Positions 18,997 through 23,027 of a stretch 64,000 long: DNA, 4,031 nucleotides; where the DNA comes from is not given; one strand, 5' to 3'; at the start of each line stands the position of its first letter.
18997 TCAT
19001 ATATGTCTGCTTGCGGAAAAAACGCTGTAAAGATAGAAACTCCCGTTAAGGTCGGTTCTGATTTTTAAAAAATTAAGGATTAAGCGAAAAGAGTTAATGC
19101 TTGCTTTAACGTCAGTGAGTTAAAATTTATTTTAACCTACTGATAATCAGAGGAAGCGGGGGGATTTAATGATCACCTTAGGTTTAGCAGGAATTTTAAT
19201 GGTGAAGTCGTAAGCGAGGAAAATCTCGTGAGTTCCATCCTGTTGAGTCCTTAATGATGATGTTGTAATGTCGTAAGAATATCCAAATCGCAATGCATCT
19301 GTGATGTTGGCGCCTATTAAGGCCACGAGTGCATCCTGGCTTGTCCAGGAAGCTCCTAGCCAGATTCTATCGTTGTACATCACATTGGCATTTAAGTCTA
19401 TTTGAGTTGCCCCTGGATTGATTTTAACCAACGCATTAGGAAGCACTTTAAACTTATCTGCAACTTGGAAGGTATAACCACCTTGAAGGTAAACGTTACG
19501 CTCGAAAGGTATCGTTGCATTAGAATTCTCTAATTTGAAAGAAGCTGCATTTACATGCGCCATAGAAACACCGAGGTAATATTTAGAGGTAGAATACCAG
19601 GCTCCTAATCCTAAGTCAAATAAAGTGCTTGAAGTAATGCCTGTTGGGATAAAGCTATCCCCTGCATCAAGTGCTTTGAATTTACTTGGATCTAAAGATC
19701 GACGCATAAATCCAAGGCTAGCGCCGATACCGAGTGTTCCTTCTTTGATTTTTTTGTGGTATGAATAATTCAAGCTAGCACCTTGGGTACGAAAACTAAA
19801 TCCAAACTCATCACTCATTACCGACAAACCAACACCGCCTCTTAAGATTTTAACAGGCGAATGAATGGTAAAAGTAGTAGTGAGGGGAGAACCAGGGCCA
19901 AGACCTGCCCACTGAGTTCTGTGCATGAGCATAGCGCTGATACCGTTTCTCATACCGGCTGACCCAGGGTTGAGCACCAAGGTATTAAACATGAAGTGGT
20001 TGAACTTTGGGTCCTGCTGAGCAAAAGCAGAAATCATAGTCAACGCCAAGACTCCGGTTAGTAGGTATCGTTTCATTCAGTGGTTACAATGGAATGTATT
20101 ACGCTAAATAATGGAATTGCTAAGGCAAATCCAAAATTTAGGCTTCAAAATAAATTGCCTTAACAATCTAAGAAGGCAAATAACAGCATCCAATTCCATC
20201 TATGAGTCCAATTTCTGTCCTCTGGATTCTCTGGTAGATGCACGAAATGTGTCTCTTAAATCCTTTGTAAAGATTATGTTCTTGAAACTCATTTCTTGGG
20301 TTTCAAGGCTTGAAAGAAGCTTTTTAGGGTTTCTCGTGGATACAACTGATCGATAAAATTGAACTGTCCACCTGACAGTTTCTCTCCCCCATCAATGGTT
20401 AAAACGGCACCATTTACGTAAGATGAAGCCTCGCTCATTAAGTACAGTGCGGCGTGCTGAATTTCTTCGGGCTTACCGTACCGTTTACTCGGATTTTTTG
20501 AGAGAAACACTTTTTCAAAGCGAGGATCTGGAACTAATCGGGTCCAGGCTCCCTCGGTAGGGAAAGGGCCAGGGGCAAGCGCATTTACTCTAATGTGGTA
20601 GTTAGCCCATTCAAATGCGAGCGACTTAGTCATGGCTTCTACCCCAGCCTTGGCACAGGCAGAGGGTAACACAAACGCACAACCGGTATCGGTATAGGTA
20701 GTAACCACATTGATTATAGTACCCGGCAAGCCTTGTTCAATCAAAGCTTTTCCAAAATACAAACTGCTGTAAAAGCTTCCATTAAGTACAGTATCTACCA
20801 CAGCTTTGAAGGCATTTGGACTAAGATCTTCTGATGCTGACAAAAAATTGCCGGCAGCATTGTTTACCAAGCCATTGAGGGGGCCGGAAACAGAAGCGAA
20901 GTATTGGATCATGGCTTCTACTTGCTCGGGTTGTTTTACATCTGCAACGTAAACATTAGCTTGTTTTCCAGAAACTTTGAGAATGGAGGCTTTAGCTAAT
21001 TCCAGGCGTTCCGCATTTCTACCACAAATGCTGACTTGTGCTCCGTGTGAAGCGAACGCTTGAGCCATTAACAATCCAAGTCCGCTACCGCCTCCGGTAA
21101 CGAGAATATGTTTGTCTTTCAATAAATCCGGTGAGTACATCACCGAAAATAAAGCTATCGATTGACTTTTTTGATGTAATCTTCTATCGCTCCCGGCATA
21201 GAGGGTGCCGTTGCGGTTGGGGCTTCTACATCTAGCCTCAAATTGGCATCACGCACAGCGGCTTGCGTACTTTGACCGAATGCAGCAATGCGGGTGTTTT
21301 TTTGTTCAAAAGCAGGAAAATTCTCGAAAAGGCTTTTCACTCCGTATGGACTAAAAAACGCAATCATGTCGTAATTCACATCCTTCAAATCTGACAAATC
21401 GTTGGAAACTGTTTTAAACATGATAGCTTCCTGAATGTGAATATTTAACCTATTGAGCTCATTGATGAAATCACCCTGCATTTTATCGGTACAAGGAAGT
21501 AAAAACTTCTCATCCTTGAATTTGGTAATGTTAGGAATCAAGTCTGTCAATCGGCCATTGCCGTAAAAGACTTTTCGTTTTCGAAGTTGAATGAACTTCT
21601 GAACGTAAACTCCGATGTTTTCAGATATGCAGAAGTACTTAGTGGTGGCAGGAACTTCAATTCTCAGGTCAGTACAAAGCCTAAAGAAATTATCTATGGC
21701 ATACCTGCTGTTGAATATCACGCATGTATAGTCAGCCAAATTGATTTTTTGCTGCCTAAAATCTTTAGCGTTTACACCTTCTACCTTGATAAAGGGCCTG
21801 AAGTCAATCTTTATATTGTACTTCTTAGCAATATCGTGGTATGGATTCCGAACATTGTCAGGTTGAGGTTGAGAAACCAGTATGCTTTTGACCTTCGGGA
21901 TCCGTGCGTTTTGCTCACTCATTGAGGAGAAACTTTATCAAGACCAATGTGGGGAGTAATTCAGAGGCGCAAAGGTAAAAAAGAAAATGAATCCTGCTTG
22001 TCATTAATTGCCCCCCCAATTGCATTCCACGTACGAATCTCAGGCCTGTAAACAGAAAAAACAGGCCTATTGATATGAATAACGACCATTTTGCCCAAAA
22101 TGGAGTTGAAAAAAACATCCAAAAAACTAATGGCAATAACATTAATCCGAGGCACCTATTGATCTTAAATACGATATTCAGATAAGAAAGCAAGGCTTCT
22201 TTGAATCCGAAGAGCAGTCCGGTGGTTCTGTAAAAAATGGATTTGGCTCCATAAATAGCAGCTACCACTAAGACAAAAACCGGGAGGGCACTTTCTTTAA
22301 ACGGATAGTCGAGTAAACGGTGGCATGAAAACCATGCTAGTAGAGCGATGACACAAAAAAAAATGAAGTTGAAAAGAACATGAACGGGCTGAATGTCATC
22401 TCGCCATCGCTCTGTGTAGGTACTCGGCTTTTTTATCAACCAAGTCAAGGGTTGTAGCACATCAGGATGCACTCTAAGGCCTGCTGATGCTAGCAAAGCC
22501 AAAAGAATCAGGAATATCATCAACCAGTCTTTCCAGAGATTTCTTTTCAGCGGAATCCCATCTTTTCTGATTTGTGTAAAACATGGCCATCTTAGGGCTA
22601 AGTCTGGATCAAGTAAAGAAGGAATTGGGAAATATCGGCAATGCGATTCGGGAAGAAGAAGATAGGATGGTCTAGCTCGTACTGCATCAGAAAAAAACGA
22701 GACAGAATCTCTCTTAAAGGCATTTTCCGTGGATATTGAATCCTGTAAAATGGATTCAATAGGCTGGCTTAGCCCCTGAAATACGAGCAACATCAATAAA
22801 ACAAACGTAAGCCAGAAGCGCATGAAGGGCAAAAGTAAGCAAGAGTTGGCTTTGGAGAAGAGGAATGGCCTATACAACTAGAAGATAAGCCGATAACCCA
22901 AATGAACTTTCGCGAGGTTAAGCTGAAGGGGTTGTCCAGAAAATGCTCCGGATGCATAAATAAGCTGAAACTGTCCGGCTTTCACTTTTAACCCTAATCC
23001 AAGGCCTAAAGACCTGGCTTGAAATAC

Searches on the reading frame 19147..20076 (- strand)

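Call 31: search_protein_families(library=pfam, proteins=[window:19147-20076:-], max_evalue=0.001)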
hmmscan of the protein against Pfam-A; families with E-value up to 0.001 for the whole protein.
window:19147-20076:- (309 aa): 1 family
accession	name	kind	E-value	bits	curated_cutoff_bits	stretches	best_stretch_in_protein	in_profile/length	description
PF11751.14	PorP_SprF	-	7.4e-74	249.1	22.3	1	18-289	2-273/273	Type IX secretion system membrane protein PorP/SprF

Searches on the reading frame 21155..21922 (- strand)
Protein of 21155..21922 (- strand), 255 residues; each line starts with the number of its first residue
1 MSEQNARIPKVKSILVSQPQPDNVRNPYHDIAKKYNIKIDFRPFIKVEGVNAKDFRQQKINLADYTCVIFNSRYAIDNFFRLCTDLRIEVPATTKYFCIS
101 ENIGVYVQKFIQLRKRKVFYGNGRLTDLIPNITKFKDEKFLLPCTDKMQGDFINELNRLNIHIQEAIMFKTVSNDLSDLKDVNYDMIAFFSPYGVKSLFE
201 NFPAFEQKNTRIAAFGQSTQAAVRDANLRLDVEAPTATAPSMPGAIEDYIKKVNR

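Call 4: search_protein_families(library=pfam, proteins=[window:21155-21922:-], max_evalue=0.1)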
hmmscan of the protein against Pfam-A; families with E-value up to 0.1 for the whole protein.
window:21155-21922:- (255 aa): 1 family
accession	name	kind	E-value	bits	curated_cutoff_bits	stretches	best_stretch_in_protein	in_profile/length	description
PF02602.20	HEM4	-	1.4e-27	96.7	27.5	1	33-242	8-229/231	Uroporphyrinogen-III synthase HemD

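Call 5: search_protein_families(library=ncbifam, proteins=[window:21155-21922:-], max_evalue=0.1)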
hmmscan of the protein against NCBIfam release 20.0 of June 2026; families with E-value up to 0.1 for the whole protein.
window:21155-21922:- (255 aa): 6 families
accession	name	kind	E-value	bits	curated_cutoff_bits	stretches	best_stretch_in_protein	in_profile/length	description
NF004592.0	PRK05928.4-1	equivalog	3.7e-08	33.2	332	2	30-157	18-137/237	uroporphyrinogen-III synthase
NF004593.0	PRK05928.4-2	equivalog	7.3e-06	25.6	275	1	61-252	49-245/247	uroporphyrinogen-III synthase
NF004591.0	PRK05928.3-6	equivalog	0.00014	21.4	341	1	178-225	44-88/229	uroporphyrinogen-III synthase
NF004583.0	PRK05928.1-5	equivalog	0.0003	20.3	432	1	32-199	26-195/250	uroporphyrinogen-III synthase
NF004594.0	PRK05928.4-3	equivalog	0.0019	17.7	365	1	121-220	96-203/237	uroporphyrinogen-III synthase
NF006621.0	PRK09189.1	equivalog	0.075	12.6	223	0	63-109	169-216/240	uroporphyrinogen-III synthase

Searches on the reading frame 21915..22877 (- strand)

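Call 4: search_protein_families(library=pfam, proteins=[window:21915-22877:-], max_evalue=0.1)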
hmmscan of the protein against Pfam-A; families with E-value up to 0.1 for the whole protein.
window:21915-22877:- (320 aa): 1 family
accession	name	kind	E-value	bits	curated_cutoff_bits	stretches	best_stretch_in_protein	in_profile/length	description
PF14093.11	DUF4271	-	5.5e-19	69.3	29.7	1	119-317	5-206/206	Domain of unknown function (DUF4271)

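Call 5: search_protein_families(library=ncbifam, proteins=[window:21915-22877:-], max_evalue=0.1)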
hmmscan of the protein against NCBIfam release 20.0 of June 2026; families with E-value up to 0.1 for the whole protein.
window:21915-22877:- (320 aa): 0 families
